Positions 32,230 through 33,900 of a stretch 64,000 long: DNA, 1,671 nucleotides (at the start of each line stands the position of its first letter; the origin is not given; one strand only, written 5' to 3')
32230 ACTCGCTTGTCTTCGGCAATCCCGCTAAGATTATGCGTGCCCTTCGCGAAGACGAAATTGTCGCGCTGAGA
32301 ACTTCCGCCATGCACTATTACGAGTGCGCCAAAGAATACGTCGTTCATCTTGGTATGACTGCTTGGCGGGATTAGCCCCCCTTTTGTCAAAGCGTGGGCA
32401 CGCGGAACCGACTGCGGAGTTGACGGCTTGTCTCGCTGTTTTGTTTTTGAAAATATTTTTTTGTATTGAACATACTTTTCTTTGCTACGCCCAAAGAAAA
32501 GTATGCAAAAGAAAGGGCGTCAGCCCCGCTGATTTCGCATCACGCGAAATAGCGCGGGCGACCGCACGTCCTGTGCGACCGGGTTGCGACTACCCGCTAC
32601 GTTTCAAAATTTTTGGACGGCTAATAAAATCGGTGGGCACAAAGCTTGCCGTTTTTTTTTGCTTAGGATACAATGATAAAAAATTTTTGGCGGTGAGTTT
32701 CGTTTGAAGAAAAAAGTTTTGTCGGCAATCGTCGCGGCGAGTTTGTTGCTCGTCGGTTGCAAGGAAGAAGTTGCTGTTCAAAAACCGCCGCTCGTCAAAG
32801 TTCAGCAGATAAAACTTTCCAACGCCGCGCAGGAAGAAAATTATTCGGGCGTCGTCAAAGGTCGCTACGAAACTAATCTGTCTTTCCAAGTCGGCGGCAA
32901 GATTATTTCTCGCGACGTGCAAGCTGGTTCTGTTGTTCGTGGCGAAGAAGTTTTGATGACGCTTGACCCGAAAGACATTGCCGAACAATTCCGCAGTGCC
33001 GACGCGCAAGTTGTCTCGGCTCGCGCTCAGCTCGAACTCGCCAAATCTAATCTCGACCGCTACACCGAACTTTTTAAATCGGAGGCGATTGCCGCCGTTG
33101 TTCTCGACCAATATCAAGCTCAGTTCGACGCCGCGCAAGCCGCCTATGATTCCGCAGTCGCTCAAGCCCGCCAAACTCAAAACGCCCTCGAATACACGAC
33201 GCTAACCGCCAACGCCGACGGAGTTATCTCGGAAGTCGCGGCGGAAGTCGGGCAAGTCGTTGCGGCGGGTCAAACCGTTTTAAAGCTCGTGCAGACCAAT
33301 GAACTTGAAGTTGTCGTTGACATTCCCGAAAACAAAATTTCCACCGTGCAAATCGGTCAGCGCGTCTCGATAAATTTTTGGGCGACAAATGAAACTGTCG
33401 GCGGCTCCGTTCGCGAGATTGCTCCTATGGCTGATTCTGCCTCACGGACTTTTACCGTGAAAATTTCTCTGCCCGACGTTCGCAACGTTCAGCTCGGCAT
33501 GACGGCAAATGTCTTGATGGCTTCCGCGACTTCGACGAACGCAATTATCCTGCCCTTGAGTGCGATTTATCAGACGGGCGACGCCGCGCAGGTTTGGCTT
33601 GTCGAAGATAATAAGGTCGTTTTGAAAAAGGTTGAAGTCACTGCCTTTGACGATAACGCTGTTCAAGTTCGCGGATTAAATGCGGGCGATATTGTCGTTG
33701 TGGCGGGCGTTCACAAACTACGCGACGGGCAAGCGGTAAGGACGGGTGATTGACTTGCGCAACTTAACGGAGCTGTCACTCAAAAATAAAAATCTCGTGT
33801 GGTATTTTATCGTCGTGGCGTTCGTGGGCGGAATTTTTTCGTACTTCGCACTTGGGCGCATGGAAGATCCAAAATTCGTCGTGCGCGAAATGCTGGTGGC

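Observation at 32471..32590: Three-copy intergenic element with a 13-14 bp inverted repeat and a second helix supported by compensatory changes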

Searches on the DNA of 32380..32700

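Call 11: search_rna_families(source=window, start=32380, end=32700, threshold=evalue, max_evalue=10)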
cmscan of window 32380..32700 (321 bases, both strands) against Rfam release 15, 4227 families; matches with E-value up to 10: 15.
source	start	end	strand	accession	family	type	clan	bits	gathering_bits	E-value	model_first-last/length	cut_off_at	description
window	32455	32514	+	RF04239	mir-4679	Gene; miRNA;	-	23.7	88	0.026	1-75/75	no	mir-4679 microRNA precursor family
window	32455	32514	-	RF04239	mir-4679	Gene; miRNA;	-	22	88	0.069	1-75/75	no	mir-4679 microRNA precursor family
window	32461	32515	+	RF01705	Flavo-1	Gene; sRNA;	-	20.3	42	0.06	13-65/76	no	Flavo-1 RNA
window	32469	32506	+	RF04109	mir-1305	Gene; miRNA;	-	17.8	63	0.83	1-83/83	no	mir-1305 microRNA precursor family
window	32505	32530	-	RF00489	ctRNA_p42d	Gene; antisense;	-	17.1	50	0.48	1-46/46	no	ctRNA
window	32414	32529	-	RF01005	MIR530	Gene; miRNA;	-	17.1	85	0.84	1-172/172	no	MIR530 microRNA precursor family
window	32395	32438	-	RF02804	PyrR206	Gene; snRNA; snoRNA; HACA-box;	-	16.3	46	1.6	1-60/60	no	Pyrobaculum sRNA 206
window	32458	32516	-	RF00705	mir-202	Gene; miRNA;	-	16.1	51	0.54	1-76/76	no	mir-202 microRNA precursor family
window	32465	32514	+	RF01036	mir-567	Gene; miRNA;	-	15.5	90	3.4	1-70/70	no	mir-567 microRNA precursor family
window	32463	32509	+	RF03640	mir-3747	Gene; miRNA;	-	14.1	63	5.8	1-67/67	no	mir-3747 microRNA precursor family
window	32614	32662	+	RF00489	ctRNA_p42d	Gene; antisense;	-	13.2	50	6.7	1-46/46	no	ctRNA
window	32454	32574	+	RF02503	Atu_C9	Gene; sRNA;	-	12.3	40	0.33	67-192/192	no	Rhizobiales sRNA Atu_C9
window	32552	32696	-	RF02378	SurC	Gene; sRNA;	-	12.2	80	8.3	1-161/161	no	SurC sRNA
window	32514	32547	-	RF01120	sR33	Gene; snRNA; snoRNA; CD-box;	-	11.5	37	6.2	1-55/55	no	Small nucleolar RNA sR33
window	32518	32543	-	RF01138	sR23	Gene; snRNA; snoRNA; CD-box;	-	11.4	45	1.7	29-54/54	no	Small nucleolar RNA sR23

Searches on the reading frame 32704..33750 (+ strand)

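Call 78: search_protein_families(library=pfam, proteins=[window:32704-33750:+], max_evalue=0.001)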
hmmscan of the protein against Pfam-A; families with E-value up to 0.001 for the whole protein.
window:32704-33750:+ (349 aa): 4 families
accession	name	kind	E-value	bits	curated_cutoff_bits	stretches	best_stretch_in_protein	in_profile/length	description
PF13437.12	HlyD_3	-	7.9e-21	75.2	22.2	1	166-259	1-96/106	HlyD family secretion protein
PF16576.10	HlyD_D23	-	3.4e-19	69.4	30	1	60-259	23-204/214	Barrel-sandwich domain of CusB or HlyD membrane-fusion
PF02321.23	OEP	-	6.7e-05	23.2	22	1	95-166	115-186/187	Outer membrane efflux protein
PF00364.28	Biotin_lipoyl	-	0.00035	20.8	22.1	0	166-195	44-73/73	Biotin-requiring enzyme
